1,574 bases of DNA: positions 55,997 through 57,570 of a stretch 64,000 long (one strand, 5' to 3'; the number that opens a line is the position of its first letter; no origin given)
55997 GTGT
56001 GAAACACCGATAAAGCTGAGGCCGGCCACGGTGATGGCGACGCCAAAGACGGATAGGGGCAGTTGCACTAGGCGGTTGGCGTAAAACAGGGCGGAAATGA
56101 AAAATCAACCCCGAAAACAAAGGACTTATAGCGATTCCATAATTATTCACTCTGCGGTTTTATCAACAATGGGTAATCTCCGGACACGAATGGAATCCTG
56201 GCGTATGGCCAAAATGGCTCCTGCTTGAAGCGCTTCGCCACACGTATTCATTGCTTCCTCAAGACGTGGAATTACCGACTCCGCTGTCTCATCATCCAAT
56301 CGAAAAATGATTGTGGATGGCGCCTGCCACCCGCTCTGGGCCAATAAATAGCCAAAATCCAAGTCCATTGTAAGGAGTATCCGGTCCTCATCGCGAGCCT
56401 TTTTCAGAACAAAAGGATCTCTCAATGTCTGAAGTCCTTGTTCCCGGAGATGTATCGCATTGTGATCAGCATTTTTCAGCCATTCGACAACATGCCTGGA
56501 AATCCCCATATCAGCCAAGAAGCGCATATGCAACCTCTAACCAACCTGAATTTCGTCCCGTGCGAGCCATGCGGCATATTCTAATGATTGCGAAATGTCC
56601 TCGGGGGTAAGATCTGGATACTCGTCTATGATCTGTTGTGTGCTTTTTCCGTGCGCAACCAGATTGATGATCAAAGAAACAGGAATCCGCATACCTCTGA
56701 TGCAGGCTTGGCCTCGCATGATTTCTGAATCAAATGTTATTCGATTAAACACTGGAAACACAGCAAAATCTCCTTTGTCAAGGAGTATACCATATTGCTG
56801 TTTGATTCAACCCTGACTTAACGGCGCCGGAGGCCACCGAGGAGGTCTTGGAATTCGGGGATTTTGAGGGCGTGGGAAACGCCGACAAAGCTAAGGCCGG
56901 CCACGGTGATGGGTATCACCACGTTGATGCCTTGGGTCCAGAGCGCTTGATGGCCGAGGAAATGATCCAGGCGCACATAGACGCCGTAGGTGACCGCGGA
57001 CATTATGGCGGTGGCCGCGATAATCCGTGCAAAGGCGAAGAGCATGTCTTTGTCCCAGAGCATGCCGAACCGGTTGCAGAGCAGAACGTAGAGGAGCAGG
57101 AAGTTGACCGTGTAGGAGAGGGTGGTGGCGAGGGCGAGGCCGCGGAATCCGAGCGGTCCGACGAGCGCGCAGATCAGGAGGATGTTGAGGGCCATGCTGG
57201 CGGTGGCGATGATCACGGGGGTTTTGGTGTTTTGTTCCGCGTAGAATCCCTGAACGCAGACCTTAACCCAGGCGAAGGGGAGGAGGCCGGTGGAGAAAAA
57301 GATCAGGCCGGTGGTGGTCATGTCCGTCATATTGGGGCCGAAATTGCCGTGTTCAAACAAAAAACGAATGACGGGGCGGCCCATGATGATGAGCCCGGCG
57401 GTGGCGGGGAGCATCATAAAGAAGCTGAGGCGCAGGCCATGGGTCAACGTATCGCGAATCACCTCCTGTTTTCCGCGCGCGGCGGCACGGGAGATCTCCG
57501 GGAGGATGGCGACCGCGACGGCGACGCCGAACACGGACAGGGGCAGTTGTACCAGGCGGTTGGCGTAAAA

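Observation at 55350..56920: Toxin-antitoxin hotspot at the 3' end of murJ: HicBA and DUF433/DUF5615 cassettes each preceded by a duplicated murJ tail and a shared leader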

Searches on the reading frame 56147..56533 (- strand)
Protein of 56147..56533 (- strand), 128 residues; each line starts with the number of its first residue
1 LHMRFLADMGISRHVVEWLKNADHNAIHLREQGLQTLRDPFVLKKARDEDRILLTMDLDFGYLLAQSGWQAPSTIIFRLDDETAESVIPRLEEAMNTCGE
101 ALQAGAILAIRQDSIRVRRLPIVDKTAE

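Call 5: search_protein_families(library=pfam, proteins=[window:56147-56533:-], max_evalue=0.01)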
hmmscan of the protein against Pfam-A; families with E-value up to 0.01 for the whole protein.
window:56147-56533:- (128 aa): 2 families
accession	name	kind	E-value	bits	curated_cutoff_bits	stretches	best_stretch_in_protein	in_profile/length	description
PF18480.7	DUF5615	-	1.3e-22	80.2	23.8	1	3-109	1-106/110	Domain of unknown function (DUF5615)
PF18478.7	PIN_10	-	0.0017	18.8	26.2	1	3-63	1-65/84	PIN like domain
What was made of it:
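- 56147..56527 (-): DUF5615 PIN-like toxin gene, 126 aa. Pfam E=1.3e-22 (call 5).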

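Call 24: find_homologous_proteins(query=window:56147-56527:-, max_evalue=1e-10)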
Query window:56147-56527:- (126 aa): 409 proteins with E <= 1e-10 among 459 candidates; the best 120 are listed.
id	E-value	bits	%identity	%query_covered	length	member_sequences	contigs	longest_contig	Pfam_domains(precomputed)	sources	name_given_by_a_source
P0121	4.5e-76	270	100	100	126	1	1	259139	PF18480.8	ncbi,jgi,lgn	-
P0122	6.1e-51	189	73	95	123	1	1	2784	PF18480.8,PF18478.8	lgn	-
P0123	7.6e-51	189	72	95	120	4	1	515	PF01927.23,PF18480.8,PF18478.8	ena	-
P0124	1.5e-50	188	73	95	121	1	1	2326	PF01927.23,PF18480.8,PF18478.8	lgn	-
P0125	2.8e-48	181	69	95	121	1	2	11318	PF01927.23,PF18480.8,PF18478.8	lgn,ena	-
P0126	1.2e-47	179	68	95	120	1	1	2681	PF18480.8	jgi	-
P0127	7.8e-39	150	62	95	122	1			PF18480.8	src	-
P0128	1.5e-38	149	63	95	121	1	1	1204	PF01927.23,PF18480.8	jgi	jgi:predicted nuclease of predicted toxin-antitoxin system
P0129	8.6e-38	147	58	95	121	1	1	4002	PF18480.8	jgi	jgi:predicted nuclease of predicted toxin-antitoxin system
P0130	1.0e-37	147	59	95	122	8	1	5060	PF01927.23,PF18480.8,PF18478.8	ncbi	-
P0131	2.0e-37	146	60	95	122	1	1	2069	PF18480.8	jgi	jgi:predicted nuclease of predicted toxin-antitoxin system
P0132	8.5e-37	144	60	95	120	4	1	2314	PF18480.8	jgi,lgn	jgi:predicted nuclease of predicted toxin-antitoxin system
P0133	3.5e-36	142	59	95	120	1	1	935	PF18480.8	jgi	jgi:predicted nuclease of predicted toxin-antitoxin system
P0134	8.5e-36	140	58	95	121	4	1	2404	PF18480.8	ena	-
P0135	9.8e-36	140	58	95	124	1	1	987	PF18480.8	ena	-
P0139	2.3e-35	139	58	95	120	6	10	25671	PF18480.8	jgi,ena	-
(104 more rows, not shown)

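Call 26: find_encoding_contigs(protein=P0122, flank=3000, max_places=4)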
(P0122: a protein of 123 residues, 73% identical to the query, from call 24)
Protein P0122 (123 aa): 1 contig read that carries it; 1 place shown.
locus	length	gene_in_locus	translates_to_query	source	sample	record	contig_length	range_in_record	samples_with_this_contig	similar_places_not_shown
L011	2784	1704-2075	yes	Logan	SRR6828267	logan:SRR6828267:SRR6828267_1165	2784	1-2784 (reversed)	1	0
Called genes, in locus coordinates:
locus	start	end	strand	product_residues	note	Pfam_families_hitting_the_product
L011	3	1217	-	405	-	?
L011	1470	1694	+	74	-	PF04255:DUF433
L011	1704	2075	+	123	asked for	PF18478:PIN_10 (weak), PF18480:DUF5615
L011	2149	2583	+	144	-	PF03061:4HBT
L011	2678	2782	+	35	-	?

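Call 27: find_encoding_contigs(protein=P0125, flank=4000, max_places=4)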
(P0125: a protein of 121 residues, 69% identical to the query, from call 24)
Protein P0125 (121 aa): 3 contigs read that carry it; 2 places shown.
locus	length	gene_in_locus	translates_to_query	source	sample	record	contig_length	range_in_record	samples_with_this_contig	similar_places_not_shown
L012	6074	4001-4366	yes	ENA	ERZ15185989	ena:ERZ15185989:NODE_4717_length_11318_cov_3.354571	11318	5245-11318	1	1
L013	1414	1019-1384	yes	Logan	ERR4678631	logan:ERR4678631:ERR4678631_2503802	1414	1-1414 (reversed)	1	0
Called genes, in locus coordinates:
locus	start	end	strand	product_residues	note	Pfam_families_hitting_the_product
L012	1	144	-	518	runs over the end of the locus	PF00158:Sigma54_activat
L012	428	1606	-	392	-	PF00665:rve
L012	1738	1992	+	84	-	-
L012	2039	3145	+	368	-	-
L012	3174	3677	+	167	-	PF13302:Acetyltransf_3 (weak), PF00583:Acetyltransf_1, PF13673:Acetyltransf_10, PF13508:Acetyltransf_7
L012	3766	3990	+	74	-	PF04255:DUF433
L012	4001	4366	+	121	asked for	PF01927:Mut7-C (weak), PF18478:PIN_10 (weak), PF18480:DUF5615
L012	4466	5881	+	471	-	PF13701:DDE_Tnp_1_4, PF01609:DDE_Tnp_1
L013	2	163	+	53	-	?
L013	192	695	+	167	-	PF13302:Acetyltransf_3 (weak), PF00583:Acetyltransf_1, PF13673:Acetyltransf_10, PF13508:Acetyltransf_7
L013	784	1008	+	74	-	PF04255:DUF433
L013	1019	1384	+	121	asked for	PF01927:Mut7-C (weak), PF18478:PIN_10 (weak), PF18480:DUF5615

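Call 42: find_encoding_contigs(protein=P0124, flank=2500, max_places=3)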
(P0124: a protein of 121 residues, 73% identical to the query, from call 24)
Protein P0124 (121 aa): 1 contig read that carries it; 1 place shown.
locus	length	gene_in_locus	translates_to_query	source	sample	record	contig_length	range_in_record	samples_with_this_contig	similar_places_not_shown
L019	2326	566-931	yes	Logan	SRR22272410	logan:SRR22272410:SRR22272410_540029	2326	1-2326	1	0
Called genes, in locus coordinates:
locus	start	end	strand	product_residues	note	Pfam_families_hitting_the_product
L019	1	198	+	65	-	?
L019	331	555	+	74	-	PF04255:DUF433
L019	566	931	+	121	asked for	PF01927:Mut7-C (weak), PF18478:PIN_10 (weak), PF18480:DUF5615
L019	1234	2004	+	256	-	PF02353:CMAS (weak), PF05724:TPMT (weak), PF01209:Ubie_methyltran, PF13489:Methyltransf_23, PF13847:Methyltransf_31, PF08241:Methyltransf_11, PF08242:Methyltransf_12, PF13649:Methyltransf_25, +2 more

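Call 43: find_encoding_contigs(protein=P0126, flank=2500, max_places=3)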
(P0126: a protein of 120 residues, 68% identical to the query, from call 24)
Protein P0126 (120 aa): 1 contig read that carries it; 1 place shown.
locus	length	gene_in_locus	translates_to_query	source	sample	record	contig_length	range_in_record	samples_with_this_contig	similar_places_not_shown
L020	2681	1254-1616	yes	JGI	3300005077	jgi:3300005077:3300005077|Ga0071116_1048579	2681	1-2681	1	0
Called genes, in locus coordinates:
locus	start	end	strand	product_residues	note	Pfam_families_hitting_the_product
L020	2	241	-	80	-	?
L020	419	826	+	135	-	PF01814:Hemerythrin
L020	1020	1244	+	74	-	PF04255:DUF433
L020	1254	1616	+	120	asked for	PF18480:DUF5615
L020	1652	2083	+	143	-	PF03061:4HBT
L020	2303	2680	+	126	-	?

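Call 45: search_solved_structures(query=window:56147-56527:-, max_evalue=0.01)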
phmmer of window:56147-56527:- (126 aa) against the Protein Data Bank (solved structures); distinct sequences matched with E-value up to 0.01: 0.

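Call 47: search_protein_families(library=ncbifam, proteins=[window:56147-56527:-], max_evalue=0.01)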
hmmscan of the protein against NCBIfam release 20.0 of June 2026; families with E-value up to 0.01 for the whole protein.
window:56147-56527:- (126 aa): 0 families

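Call 60: search_protein_families(library=pfam, proteins=[L012:1976-3145:+, L012:1738-1992:+, L019:1-198:+, L019:1234-2004:+, L012:3174-3677:+], max_evalue=0.01)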
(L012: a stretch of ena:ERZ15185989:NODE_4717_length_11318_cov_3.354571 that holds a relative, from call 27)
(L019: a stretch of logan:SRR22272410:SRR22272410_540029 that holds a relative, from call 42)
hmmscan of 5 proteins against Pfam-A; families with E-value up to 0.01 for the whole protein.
L012:1976-3145:+ (389 aa): 0 families

L012:1738-1992:+ (84 aa): 1 family
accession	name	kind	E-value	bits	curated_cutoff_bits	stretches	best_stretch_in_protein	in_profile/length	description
PF04014.23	MazE_antitoxin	-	3.2e-05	24.2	24.7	1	9-49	5-46/48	Antidote-toxin recognition MazE, bacterial antitoxin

L019:1-198:+ (65 aa): 1 family
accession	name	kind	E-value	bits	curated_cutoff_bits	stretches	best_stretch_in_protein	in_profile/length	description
PF10387.14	DUF2442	-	1.8e-12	47.7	23.9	1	1-47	25-71/72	Protein of unknown function (DUF2442)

L019:1234-2004:+ (256 aa): 17 families
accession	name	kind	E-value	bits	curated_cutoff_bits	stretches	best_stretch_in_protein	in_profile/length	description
PF13649.12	Methyltransf_25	-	5.2e-22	78.8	27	1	46-140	1-95/97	Methyltransferase domain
PF13847.12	Methyltransf_31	-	3.6e-18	66.1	27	1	41-161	2-124/145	Methyltransferase domain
PF08241.18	Methyltransf_11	-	1.1e-16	61.7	21.2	1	47-145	1-94/95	Methyltransferase domain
PF08242.18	Methyltransf_12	-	8.1e-13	49.4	30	1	47-143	1-97/98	Methyltransferase domain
PF13489.12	Methyltransf_23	-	4.5e-10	39.9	27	1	32-162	11-124/164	Methyltransferase domain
PF01209.24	Ubie_methyltran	-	2.6e-08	34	20.1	1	33-140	38-145/233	ubiE/COQ5 methyltransferase family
PF02353.26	CMAS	-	2.2e-06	27.6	27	1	28-90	48-113/273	Mycolic acid cyclopropane synthetase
PF05175.20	MTS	-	2.9e-06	27.5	23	1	38-111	27-103/170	Methyltransferase small domain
PF03848.20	TehB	-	3.7e-06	26.9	20.4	1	42-110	30-99/193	Tellurite resistance protein TehB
PF05724.17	TPMT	-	1.4e-05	25.3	26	1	33-90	29-86/218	Thiopurine S-methyltransferase (TPMT)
PF05401.17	NodS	-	2.9e-05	24.5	24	1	44-147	45-145/201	Nodulation protein S (NodS)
PF01728.25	FtsJ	-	3.5e-05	24.2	24.1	1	35-118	13-101/181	FtsJ-like methyltransferase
PF02390.23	Methyltransf_4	-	0.00052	20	24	1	46-99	5-61/173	Putative methyltransferase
PF03291.22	mRNA_G-N7_MeTrfase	-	0.007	15.9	26.6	0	34-132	53-166/315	mRNA (guanine-N(7))-methyltransferase domain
PF00398.26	RrnaAD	-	0.0082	15.7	24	0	37-123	25-96/263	Ribosomal RNA adenine dimethylase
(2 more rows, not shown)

L012:3174-3677:+ (167 aa): 6 families
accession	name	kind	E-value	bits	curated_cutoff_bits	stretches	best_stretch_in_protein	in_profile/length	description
PF00583.31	Acetyltransf_1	-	1.7e-12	48.1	20.7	1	33-130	14-116/116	Acetyltransferase (GNAT) family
PF13508.13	Acetyltransf_7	-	7.1e-10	39.6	27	1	59-131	11-83/84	Acetyltransferase (GNAT) domain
PF13673.13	Acetyltransf_10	-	7.8e-08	32.8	23.6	1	45-137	23-114/128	Acetyltransferase (GNAT) domain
PF13302.13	Acetyltransf_3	-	1.3e-05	26.4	25.4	1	6-130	4-137/138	Acetyltransferase (GNAT) domain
PF08445.16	FR47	-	0.0016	18.8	22.1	1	79-135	26-82/86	FR47-like protein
PF14542.12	Acetyltransf_CG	-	0.0085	16.6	30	0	60-111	9-61/80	GCN5-related N-acetyl-transferase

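Call 65: find_encoding_contigs(protein=P0139, flank=3000, max_places=10)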
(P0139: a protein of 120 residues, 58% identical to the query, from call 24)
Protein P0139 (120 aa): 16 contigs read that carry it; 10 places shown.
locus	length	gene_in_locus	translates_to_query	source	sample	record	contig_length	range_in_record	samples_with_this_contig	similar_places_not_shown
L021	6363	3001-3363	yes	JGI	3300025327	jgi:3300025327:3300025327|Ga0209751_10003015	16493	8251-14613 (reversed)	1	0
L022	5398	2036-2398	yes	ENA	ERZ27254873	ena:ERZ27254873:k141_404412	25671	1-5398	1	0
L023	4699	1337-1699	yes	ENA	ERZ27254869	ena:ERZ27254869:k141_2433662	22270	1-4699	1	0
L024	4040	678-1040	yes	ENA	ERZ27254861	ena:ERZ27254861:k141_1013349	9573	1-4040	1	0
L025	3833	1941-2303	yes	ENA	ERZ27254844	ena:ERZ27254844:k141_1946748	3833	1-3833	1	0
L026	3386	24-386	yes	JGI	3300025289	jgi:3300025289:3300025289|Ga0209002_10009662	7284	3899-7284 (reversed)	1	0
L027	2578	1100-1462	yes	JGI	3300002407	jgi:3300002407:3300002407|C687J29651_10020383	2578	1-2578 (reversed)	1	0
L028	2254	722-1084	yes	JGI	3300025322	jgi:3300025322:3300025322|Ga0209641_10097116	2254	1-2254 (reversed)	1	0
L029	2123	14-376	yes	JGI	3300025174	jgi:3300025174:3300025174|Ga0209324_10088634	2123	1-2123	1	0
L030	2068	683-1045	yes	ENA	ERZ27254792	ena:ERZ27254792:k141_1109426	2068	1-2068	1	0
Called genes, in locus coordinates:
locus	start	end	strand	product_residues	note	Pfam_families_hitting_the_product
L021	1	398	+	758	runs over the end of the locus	PF25023:TEN_YD-shell (faint)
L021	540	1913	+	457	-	PF25852:DUF6242_C (faint), PF02012:BNR (faint), PF15902:Sortilin-Vps10 (faint)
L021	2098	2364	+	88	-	PF01402:RHH_1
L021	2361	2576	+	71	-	-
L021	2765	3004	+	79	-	PF04255:DUF433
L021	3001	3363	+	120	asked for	PF18480:DUF5615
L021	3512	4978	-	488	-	PF00361:Proton_antipo_M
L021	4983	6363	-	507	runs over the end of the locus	PF00361:Proton_antipo_M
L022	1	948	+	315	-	?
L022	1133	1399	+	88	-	PF01402:RHH_1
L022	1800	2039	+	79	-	PF04255:DUF433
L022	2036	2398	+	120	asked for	PF18480:DUF5615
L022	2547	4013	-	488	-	PF00361:Proton_antipo_M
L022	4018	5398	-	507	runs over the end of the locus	PF00361:Proton_antipo_M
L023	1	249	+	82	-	?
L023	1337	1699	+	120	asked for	PF18480:DUF5615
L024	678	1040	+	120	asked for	PF18480:DUF5615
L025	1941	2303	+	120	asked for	PF18480:DUF5615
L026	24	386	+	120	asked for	PF18480:DUF5615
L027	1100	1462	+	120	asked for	PF18480:DUF5615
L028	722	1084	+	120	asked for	PF18480:DUF5615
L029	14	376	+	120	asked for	PF18480:DUF5615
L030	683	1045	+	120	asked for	PF18480:DUF5615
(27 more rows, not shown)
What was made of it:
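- On PIN-COG2442 (DUF433/DUF5615) VapBC-like toxin-antitoxin: The same pairing is seen in 5 other contexts (calls 26, 27, 42, 43, 65).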

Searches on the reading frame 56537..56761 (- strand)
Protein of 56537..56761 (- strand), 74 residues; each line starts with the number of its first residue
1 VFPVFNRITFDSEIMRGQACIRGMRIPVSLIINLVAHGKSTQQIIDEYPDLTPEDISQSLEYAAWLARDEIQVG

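Call 5: search_protein_families(library=pfam, proteins=[window:56537-56761:-], max_evalue=0.01)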
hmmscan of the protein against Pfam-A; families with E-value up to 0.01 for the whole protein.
window:56537-56761:- (74 aa): 1 family
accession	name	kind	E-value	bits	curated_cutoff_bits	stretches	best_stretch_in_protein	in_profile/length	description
PF04255.20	DUF433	-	4.9e-23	81.2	23.6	1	8-63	1-56/56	Protein of unknown function (DUF433)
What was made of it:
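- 56537..56761 (-): DUF433 (COG2442) antitoxin gene, GTG start, 74 aa. Pfam E=4.9e-23 (call 5).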

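Call 46: search_solved_structures(query=window:56537-56761:-, max_evalue=0.01)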
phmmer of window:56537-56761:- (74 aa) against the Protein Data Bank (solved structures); distinct sequences matched with E-value up to 0.01: 1.
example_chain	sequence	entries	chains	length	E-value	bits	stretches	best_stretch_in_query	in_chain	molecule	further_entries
2ga1_A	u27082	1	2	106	2.5e-05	27.6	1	8-62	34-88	Protein of unknown function DUF433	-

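Call 47: search_protein_families(library=ncbifam, proteins=[window:56537-56761:-], max_evalue=0.01)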
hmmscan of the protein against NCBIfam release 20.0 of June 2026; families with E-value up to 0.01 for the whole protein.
window:56537-56761:- (74 aa): 1 family
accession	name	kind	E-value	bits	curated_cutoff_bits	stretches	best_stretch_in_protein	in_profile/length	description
NF010255.1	PRK13701.1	equivalog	0.0028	17.3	100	1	2-71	60-128/144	conjugation system SOS inhibitor PsiB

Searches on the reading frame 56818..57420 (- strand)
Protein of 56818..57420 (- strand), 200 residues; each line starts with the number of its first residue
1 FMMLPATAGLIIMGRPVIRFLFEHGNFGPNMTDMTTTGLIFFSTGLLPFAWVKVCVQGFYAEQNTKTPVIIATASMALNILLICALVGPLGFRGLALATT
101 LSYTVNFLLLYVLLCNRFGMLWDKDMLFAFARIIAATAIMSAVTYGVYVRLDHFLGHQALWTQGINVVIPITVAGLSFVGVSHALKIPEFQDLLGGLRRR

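Call 12: find_related_loci(query=window:56818-57420:-, collection=metagenome_contigs, flank=5000)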
Query window:56818-57420:- (200 aa) in metagenome_contigs; peptide patterns used: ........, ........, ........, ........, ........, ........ (x = any residue, [..] = any of these).
218 stretches matched a pattern; 3 encode a relative of the query (tblastn E <= 1e-3); 3 distinct loci.
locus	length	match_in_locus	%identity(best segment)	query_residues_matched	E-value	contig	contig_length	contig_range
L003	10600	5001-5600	84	1-200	6e-113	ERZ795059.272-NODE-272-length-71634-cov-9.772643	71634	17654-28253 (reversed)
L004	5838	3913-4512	53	1-200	9e-63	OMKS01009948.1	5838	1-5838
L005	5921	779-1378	48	1-200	1e-59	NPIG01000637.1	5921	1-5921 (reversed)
